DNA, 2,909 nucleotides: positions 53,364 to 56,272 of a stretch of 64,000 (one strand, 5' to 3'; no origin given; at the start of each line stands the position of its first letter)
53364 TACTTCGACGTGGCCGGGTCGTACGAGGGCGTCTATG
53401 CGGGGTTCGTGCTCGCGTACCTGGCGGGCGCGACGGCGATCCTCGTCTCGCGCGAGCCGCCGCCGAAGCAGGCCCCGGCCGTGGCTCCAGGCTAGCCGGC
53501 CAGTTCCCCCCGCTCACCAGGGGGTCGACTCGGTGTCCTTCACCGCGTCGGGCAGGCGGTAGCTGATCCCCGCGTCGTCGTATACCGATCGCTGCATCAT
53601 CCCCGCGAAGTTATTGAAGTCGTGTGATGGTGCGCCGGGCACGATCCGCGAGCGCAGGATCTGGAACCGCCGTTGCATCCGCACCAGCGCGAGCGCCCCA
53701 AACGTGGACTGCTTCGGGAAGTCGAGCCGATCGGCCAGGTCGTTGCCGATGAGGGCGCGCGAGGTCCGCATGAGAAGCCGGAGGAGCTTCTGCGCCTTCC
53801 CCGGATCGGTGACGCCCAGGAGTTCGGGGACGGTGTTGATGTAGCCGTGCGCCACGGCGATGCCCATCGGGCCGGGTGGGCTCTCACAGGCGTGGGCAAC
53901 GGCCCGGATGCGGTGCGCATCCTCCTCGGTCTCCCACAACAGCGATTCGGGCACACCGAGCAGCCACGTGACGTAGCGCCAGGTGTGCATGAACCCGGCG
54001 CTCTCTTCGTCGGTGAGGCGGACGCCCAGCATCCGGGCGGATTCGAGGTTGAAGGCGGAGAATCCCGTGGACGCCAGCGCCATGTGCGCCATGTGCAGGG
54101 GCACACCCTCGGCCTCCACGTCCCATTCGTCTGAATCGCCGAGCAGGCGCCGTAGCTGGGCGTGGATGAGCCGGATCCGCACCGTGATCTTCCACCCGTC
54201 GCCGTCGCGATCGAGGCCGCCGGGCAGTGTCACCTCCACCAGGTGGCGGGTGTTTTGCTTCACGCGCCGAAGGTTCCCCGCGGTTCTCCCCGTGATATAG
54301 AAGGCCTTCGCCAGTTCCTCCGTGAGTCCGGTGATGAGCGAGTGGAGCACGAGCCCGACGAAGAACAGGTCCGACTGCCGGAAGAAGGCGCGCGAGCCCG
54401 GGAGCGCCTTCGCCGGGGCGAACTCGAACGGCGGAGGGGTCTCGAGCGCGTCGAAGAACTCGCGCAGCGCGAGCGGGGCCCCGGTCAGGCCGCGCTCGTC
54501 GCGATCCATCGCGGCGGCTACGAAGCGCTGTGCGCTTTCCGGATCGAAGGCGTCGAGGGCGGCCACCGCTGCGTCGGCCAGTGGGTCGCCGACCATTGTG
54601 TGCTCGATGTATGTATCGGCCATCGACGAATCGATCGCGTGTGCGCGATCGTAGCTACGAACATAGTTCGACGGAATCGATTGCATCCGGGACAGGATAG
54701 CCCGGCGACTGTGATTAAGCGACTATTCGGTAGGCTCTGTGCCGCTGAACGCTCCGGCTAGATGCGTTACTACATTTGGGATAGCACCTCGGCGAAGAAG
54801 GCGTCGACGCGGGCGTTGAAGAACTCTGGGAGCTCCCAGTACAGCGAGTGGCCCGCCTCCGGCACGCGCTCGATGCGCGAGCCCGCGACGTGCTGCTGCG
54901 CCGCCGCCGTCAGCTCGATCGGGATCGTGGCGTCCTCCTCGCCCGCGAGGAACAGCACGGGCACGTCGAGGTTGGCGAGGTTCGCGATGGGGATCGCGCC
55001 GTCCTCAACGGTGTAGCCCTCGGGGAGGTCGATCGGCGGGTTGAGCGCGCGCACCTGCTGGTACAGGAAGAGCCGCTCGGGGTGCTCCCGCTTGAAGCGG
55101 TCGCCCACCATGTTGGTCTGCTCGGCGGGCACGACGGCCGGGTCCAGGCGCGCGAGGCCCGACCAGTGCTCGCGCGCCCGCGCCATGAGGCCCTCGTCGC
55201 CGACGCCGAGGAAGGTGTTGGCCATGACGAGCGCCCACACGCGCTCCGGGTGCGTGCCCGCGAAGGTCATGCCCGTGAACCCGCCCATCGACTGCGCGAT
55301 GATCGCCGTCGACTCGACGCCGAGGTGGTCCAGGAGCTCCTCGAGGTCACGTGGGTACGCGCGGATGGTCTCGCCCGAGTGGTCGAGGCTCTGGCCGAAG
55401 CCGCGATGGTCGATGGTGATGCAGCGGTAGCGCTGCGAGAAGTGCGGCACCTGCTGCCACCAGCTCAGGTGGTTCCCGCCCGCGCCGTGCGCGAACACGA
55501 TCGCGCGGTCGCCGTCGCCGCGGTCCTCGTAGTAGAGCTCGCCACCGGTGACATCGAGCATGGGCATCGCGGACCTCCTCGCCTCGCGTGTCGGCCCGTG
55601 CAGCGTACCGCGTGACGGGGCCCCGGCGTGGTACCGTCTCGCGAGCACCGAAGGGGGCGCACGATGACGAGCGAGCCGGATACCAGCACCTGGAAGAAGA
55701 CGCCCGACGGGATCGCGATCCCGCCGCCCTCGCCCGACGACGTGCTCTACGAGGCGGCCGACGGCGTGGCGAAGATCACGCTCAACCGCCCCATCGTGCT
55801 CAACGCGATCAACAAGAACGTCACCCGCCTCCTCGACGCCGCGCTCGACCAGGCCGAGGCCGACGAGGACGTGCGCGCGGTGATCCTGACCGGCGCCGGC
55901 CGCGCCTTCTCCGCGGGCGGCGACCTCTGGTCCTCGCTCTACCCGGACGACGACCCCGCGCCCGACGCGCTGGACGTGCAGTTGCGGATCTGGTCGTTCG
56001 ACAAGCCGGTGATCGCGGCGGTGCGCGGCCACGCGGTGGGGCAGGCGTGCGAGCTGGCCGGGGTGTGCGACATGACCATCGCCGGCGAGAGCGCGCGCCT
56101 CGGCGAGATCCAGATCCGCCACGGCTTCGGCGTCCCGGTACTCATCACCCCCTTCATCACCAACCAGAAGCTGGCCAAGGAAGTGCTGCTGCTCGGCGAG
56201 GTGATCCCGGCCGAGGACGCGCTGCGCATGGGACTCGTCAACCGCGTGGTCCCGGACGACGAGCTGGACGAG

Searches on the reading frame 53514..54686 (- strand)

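Call 57: search_protein_families(library=pfam, proteins=[window:53514-54686:-], max_evalue=0.00001)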
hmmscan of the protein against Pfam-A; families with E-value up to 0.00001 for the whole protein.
window:53514-54686:- (390 aa): 1 family
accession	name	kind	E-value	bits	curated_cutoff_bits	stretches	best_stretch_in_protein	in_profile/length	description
PF09995.15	MPAB_Lcp_cat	-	1.7e-16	61.4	23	1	137-329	39-217/231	ER-bound oxygenase mpaB/B'/Rubber oxygenase, catalytic domain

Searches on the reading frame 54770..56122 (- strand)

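Call 57: search_protein_families(library=pfam, proteins=[window:54770-56122:-], max_evalue=0.00001)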
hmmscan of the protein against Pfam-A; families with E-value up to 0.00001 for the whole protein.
window:54770-56122:- (450 aa): 2 families
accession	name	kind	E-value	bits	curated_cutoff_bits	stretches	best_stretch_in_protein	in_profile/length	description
PF00561.26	Abhydrolase_1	-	2.9e-30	106.2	25.8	1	207-303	2-102/245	alpha/beta hydrolase fold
PF12146.15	Hydrolase_4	-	5.3e-16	59.1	27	1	205-430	4-237/239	Serine aminopeptidase, S33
